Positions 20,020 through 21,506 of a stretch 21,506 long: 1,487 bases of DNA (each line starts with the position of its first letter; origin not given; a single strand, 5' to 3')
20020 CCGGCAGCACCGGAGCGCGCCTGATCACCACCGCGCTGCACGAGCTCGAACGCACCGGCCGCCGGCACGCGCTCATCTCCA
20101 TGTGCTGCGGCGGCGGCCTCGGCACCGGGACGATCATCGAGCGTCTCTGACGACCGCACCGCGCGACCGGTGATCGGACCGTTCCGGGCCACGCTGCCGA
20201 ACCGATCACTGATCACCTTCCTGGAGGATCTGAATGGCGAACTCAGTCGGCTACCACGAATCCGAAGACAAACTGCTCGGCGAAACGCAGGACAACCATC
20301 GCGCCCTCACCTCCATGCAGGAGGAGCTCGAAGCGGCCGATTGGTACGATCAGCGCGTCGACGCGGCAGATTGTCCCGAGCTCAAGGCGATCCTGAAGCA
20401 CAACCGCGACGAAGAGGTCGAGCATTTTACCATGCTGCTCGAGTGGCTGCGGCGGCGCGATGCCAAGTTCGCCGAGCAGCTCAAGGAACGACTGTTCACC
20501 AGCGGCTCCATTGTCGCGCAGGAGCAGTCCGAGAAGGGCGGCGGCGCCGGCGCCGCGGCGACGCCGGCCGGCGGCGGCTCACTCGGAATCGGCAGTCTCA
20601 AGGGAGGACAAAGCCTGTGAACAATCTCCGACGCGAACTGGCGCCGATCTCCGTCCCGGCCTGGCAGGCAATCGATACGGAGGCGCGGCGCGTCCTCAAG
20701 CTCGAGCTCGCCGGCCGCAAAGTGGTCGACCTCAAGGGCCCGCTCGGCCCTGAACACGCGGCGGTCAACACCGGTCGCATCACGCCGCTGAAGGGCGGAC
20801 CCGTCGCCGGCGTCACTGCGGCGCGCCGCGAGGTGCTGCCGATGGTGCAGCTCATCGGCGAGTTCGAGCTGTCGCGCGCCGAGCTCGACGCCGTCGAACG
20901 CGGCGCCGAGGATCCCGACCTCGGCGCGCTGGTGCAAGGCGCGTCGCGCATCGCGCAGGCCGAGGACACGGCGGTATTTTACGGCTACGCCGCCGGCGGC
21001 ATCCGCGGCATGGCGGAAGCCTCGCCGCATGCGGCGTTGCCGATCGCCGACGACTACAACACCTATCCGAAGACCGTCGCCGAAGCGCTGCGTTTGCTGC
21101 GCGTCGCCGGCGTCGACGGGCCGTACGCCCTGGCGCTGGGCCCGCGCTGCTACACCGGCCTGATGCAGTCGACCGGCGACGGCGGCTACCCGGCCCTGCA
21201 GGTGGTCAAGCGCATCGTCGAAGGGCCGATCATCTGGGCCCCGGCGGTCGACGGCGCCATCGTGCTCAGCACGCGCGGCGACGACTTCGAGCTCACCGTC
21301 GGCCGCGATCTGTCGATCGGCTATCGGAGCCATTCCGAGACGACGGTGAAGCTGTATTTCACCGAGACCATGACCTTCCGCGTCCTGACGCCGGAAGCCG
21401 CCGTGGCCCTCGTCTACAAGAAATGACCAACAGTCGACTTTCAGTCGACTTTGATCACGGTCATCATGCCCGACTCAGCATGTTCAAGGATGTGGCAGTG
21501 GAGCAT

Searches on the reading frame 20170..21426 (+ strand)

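Call 56: search_protein_families(library=pfam, proteins=[window:20170-21426:+], max_evalue=0.0001)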
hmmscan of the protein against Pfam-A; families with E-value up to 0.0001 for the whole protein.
window:20170-21426:+ (418 aa): 1 family
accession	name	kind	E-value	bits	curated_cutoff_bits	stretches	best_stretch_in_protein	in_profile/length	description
PF04454.18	Linocin_M18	-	4e-84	282.3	24.3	1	151-402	2-253/253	Encapsulating protein for peroxidase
